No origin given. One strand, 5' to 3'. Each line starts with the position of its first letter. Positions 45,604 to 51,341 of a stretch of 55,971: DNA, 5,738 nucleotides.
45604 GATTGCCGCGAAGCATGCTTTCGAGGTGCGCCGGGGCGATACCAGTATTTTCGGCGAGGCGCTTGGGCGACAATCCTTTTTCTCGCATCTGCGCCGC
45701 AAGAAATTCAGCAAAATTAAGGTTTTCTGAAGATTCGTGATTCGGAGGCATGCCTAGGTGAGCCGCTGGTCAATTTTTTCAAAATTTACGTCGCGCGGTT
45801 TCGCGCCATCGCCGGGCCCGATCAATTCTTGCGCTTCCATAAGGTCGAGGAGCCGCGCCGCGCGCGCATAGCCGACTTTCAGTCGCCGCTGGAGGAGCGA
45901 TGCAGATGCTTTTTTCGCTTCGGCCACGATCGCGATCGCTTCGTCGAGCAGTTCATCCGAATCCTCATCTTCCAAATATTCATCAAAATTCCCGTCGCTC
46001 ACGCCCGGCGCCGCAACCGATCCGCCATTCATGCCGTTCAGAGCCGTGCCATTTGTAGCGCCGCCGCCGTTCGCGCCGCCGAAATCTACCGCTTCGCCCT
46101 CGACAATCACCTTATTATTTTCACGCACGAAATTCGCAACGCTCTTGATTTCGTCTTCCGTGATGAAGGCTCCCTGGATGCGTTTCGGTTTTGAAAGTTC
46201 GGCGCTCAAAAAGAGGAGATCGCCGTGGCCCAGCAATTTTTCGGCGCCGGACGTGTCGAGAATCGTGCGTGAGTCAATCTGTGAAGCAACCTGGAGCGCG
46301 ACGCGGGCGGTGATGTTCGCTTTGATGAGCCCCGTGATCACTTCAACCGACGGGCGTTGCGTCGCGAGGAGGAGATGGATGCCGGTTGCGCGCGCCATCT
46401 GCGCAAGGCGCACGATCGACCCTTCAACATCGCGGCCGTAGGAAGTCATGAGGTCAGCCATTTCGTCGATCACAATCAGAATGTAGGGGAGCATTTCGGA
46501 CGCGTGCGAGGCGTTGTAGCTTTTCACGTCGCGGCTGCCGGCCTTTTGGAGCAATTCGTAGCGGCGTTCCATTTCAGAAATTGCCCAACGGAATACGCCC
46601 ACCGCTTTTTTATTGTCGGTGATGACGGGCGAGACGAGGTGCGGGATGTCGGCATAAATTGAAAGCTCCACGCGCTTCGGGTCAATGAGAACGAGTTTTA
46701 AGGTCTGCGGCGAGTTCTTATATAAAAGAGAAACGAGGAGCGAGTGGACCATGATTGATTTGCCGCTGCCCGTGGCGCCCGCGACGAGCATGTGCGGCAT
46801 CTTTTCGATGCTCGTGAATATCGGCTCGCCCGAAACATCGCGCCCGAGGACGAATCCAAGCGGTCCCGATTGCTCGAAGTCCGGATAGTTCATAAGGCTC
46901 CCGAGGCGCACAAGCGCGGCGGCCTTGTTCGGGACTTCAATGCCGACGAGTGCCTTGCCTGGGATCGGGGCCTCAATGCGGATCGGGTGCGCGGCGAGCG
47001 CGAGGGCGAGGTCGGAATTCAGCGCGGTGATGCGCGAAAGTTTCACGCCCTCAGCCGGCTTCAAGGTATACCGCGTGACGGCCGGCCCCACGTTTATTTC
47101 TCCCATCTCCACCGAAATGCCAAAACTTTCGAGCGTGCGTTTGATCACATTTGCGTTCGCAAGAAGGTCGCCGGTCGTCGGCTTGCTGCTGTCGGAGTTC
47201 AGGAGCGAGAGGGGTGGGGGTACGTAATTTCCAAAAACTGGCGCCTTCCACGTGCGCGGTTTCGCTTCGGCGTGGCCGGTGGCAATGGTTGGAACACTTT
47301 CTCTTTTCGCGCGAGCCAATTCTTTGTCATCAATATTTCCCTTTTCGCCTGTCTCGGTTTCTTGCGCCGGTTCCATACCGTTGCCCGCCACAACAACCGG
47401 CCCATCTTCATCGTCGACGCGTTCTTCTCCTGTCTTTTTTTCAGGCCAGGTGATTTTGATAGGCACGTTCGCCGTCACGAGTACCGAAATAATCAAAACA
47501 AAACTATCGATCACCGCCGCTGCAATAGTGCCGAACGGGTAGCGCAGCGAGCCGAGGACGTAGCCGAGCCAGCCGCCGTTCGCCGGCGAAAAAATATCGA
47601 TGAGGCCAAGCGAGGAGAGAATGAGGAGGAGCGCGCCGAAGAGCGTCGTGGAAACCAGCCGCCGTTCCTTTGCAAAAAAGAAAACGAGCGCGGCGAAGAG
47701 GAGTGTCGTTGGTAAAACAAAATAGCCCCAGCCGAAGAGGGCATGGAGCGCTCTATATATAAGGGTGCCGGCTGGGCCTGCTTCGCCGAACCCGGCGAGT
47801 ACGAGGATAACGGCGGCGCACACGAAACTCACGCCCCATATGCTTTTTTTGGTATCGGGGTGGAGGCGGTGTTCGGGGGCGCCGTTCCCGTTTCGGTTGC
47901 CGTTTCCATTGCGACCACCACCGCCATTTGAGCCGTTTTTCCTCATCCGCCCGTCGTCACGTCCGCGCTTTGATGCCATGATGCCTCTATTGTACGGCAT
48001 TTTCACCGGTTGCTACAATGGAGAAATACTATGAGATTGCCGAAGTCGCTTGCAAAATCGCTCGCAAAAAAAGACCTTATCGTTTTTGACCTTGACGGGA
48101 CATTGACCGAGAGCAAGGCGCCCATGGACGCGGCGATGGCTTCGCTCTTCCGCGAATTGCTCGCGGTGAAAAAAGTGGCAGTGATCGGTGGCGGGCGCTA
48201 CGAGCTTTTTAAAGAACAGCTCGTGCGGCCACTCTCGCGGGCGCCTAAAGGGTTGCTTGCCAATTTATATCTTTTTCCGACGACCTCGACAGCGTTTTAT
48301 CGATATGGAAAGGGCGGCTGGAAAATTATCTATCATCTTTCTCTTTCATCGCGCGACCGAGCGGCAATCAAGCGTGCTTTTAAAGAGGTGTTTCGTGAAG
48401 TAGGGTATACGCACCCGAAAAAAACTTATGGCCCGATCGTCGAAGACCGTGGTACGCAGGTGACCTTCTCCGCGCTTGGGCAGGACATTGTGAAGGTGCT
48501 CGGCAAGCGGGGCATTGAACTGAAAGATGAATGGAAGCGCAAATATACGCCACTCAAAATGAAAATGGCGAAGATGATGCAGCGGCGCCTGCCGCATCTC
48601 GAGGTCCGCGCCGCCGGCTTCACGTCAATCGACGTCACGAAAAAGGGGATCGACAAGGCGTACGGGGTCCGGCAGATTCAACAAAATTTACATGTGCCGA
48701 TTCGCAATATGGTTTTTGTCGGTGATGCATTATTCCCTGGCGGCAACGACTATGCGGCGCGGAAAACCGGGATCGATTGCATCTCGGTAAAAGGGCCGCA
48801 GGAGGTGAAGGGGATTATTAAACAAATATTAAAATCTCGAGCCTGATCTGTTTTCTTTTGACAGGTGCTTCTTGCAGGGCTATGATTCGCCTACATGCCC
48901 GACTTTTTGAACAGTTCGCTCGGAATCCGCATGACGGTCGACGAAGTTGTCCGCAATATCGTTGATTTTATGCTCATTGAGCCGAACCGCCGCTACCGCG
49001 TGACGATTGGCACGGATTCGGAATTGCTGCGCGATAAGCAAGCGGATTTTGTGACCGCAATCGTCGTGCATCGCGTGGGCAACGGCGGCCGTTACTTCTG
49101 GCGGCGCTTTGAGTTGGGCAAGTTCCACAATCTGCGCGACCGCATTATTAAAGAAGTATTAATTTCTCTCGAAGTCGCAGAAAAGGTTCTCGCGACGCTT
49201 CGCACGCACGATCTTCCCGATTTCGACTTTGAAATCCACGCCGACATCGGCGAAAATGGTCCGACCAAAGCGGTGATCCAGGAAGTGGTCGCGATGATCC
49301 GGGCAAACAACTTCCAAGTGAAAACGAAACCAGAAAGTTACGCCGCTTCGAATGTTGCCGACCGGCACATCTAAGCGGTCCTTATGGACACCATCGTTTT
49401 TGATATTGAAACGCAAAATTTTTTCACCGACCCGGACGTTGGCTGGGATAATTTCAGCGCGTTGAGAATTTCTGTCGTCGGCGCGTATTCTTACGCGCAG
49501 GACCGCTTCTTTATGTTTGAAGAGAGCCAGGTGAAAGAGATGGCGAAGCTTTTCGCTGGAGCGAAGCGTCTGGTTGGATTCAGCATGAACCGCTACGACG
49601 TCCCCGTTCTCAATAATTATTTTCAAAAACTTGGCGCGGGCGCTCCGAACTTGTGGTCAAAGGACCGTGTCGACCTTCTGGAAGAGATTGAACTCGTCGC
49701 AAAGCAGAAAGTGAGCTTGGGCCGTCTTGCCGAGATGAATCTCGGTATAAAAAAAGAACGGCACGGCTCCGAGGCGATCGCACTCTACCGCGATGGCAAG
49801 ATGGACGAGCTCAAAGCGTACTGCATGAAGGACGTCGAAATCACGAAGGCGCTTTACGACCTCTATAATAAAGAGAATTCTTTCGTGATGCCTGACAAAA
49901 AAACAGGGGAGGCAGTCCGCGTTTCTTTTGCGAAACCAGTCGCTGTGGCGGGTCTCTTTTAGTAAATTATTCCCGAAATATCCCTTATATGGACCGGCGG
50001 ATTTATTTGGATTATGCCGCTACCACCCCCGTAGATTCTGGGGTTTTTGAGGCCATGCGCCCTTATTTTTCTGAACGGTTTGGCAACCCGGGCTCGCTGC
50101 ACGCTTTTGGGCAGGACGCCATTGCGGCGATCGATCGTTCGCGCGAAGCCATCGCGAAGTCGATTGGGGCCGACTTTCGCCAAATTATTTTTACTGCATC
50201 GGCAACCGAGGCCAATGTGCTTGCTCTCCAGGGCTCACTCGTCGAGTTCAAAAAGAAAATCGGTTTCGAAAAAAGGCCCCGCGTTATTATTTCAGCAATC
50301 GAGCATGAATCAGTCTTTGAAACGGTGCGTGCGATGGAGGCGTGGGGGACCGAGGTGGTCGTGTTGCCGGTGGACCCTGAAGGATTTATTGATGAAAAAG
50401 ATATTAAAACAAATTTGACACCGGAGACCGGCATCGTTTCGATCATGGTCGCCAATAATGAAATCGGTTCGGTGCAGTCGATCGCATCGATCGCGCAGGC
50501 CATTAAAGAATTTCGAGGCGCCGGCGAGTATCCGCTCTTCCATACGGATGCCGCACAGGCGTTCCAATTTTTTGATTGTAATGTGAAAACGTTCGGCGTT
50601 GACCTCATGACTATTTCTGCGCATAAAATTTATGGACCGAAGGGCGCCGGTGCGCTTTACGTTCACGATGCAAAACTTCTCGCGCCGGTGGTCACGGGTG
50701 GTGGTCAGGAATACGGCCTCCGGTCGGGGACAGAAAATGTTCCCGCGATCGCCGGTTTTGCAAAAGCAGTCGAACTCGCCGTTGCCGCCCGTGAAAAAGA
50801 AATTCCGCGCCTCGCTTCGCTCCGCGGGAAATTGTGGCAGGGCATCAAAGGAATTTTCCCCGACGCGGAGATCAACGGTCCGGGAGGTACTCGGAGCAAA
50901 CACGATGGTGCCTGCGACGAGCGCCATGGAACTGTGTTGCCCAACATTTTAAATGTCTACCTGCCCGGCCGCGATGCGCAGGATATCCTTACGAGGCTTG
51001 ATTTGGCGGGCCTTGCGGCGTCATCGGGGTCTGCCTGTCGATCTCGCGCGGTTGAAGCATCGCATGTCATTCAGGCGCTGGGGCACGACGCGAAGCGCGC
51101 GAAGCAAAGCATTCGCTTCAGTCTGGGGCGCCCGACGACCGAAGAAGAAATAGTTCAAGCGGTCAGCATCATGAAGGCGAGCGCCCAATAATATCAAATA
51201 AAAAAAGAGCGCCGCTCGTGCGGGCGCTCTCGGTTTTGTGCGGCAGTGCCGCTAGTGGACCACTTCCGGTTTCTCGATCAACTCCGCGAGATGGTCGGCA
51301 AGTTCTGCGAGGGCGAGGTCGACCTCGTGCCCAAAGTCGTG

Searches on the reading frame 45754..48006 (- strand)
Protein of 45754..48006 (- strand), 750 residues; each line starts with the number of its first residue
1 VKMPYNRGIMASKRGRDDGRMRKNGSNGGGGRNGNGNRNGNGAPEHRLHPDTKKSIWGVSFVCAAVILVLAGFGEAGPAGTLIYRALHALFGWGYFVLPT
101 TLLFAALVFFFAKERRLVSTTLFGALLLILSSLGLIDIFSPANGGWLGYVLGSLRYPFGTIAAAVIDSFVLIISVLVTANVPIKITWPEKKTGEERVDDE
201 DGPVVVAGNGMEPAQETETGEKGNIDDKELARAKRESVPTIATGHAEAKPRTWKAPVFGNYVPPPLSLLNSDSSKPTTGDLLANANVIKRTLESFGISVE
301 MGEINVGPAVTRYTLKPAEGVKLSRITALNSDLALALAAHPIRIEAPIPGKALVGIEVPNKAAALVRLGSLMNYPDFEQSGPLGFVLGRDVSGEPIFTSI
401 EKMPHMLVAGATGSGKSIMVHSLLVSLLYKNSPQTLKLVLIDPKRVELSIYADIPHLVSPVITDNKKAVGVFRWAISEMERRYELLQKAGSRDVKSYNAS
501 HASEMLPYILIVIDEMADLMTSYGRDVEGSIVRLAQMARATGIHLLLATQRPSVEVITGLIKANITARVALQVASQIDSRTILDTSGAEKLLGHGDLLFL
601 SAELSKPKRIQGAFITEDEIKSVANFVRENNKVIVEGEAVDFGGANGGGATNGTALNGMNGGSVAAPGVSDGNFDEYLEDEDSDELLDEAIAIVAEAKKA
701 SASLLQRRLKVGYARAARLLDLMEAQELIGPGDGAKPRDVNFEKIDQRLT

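Call 7: search_protein_families(library=pfam, proteins=[window:45754-48006:-], max_evalue=0.001)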
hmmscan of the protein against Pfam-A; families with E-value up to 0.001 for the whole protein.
window:45754-48006:- (750 aa): 6 families
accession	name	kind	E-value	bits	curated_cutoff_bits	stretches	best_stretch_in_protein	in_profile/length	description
PF01580.24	FtsK_SpoIIIE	-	2.8e-57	194.1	24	1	379-554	14-221/221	FtsK/SpoIIIE family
PF17854.6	FtsK_alpha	-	1.2e-28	99.7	22.9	1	264-360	2-101/101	FtsK alpha domain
PF09397.16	FtsK_gamma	-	4.5e-24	84.4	30.6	1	681-741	1-61/63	Ftsk gamma domain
PF20703.3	nSTAND1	-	3.9e-05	23.9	27.1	1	387-538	17-148/379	Novel STAND NTPase 1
PF13491.11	FtsK_4TM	-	6.5e-05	23.1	23.1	1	77-181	48-161/171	4TM region of DNA translocase FtsK/SpoIIIE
PF01935.23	DUF87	-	7.7e-05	23.3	23.2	1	394-443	12-60/220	Helicase HerA, central domain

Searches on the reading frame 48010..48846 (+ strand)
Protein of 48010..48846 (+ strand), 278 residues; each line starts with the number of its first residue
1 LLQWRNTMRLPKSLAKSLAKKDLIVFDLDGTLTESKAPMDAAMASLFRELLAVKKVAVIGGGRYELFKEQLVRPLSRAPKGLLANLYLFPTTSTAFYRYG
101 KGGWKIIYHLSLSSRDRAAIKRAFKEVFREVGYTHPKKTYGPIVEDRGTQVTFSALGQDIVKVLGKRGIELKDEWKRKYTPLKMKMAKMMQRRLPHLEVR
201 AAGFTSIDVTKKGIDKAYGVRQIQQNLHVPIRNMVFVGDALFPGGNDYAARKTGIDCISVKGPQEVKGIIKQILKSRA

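Call 7: search_protein_families(library=pfam, proteins=[window:48010-48846:+], max_evalue=0.001)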
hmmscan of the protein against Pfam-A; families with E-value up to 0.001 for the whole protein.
window:48010-48846:+ (278 aa): 3 families
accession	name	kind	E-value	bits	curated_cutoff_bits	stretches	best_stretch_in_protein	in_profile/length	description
PF03332.19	PMM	-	1.6e-09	38.4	22.4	1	45-275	3-220/221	Eukaryotic phosphomannomutase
PF08282.18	Hydrolase_3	-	2.7e-08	34.3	20.9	1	185-240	156-212/255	haloacid dehalogenase-like hydrolase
PF00702.32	Hydrolase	-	2.9e-05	25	26.4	0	22-79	2-36/191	haloacid dehalogenase-like hydrolase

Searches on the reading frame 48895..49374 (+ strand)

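Call 7: search_protein_families(library=pfam, proteins=[window:48895-49374:+], max_evalue=0.001)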
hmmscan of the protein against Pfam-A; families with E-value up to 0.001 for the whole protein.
window:48895-49374:+ (159 aa): 1 family
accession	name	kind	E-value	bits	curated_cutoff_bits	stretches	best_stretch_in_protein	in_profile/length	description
PF04308.18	RNaseH_like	-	4.7e-46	156.8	25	1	17-158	1-143/145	Ribonuclease H-like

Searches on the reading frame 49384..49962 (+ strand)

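Call 7: search_protein_families(library=pfam, proteins=[window:49384-49962:+], max_evalue=0.001)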
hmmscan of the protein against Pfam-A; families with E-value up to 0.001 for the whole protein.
window:49384-49962:+ (192 aa): 2 families
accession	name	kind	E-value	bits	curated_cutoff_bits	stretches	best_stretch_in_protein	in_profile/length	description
PF13482.12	RNase_H_2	-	6.3e-11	42.9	22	1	6-160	3-163/165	RNase_H superfamily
PF10108.15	DNA_pol_B_exo2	-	8.7e-07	29.3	24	1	91-158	101-170/213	Predicted 3'-5' exonuclease related to the exonuclease domain of PolB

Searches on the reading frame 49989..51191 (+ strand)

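Call 7: search_protein_families(library=pfam, proteins=[window:49989-51191:+], max_evalue=0.001)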
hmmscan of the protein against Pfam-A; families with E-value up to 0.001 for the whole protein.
window:49989-51191:+ (400 aa): 2 families
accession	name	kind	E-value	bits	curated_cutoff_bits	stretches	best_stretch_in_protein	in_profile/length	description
PF00266.25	Aminotran_5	-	5.9e-62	210.2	21.5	1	5-388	1-368/371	Aminotransferase class-V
PF01212.27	Beta_elim_lyase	-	2.6e-05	24.2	27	1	61-213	45-199/288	Beta-eliminating lyase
